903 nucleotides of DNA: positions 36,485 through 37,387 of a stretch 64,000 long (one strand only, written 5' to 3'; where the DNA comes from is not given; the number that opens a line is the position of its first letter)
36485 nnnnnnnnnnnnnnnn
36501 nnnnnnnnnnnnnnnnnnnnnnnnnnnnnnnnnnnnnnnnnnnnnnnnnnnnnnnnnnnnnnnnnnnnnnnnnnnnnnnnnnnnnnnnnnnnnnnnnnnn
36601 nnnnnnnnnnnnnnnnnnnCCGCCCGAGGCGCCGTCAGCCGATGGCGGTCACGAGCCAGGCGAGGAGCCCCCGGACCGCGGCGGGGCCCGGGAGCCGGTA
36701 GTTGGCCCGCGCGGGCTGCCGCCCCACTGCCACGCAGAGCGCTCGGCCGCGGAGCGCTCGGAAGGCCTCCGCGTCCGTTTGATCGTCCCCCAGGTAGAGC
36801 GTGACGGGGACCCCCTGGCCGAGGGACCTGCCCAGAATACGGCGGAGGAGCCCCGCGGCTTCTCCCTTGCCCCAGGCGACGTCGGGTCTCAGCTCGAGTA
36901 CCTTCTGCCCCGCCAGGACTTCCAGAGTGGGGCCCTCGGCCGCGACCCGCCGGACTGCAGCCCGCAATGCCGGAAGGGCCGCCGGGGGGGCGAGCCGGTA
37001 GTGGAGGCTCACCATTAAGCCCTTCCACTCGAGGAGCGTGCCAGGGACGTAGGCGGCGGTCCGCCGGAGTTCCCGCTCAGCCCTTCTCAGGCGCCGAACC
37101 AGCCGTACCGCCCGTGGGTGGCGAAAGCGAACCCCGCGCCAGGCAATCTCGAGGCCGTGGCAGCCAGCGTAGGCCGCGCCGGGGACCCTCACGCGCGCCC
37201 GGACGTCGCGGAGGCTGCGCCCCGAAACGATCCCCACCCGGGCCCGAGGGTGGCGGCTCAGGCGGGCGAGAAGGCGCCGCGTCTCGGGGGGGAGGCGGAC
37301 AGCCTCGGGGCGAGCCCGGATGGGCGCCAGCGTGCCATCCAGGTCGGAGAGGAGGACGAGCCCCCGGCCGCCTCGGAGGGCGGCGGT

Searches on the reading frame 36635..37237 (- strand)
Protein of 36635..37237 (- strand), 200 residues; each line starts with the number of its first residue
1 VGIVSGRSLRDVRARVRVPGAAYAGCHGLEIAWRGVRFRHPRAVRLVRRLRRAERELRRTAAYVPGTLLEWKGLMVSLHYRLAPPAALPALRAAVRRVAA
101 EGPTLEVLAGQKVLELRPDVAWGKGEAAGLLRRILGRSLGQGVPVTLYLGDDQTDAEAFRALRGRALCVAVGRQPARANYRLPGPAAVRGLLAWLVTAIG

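Call 54: search_protein_families(library=pfam, max_evalue=0.001, proteins=[window:36635-37237:-])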
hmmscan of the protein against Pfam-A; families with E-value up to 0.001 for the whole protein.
window:36635-37237:- (200 aa): 1 family
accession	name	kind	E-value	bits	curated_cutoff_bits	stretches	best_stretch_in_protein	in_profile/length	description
PF02358.22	Trehalose_PPase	-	3.3e-28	98.9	27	1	3-180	41-229/235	Trehalose-phosphatase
